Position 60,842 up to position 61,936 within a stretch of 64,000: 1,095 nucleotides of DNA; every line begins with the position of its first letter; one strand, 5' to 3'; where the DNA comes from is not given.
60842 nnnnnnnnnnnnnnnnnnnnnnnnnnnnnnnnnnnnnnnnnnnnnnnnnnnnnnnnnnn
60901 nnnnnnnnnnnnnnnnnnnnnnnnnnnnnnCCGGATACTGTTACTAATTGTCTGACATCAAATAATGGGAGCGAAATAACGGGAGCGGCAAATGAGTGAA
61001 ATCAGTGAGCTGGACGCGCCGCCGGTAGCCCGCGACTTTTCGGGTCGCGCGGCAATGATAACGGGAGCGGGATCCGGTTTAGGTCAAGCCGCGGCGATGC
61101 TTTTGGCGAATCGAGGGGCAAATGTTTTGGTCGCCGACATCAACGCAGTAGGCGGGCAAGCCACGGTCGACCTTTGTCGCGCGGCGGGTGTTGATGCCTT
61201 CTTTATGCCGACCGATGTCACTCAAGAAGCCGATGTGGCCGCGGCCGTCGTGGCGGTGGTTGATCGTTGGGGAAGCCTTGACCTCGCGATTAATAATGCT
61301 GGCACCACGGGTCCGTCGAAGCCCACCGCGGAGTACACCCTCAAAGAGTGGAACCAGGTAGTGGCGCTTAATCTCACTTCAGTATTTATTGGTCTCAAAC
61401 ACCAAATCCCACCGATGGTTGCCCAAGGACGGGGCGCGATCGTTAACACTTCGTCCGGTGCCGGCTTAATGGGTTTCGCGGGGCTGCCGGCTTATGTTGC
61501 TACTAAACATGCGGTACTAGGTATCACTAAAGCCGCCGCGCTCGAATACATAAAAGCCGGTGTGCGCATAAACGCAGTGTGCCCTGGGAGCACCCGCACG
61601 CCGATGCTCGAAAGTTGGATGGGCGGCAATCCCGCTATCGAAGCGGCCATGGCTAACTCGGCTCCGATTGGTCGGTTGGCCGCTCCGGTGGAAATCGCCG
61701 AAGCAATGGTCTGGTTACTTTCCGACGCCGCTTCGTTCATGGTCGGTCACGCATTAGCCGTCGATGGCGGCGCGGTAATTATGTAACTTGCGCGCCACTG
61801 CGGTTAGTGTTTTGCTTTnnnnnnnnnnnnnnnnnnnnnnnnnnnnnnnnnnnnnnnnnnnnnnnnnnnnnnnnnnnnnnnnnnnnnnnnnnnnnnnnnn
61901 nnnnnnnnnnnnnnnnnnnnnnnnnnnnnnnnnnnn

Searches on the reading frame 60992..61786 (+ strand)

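Call 14: search_protein_families(library=pfam, proteins=[window:60992-61786:+])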
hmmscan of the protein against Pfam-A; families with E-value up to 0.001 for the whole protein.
window:60992-61786:+ (264 aa): 4 families
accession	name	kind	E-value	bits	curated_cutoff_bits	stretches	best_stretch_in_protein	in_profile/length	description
PF13561.12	adh_short_C2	-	2e-61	208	27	1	25-260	1-234/236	Enoyl-(Acyl carrier protein) reductase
PF00106.31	adh_short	-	2.3e-55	187.5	26.6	1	20-209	2-190/195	short chain dehydrogenase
PF08659.16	KR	-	4.3e-09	37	22.6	1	22-173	4-154/180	KR domain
PF23441.1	SDR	-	8.9e-06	25.7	27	1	42-262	32-256/258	SDR-like rossmann domain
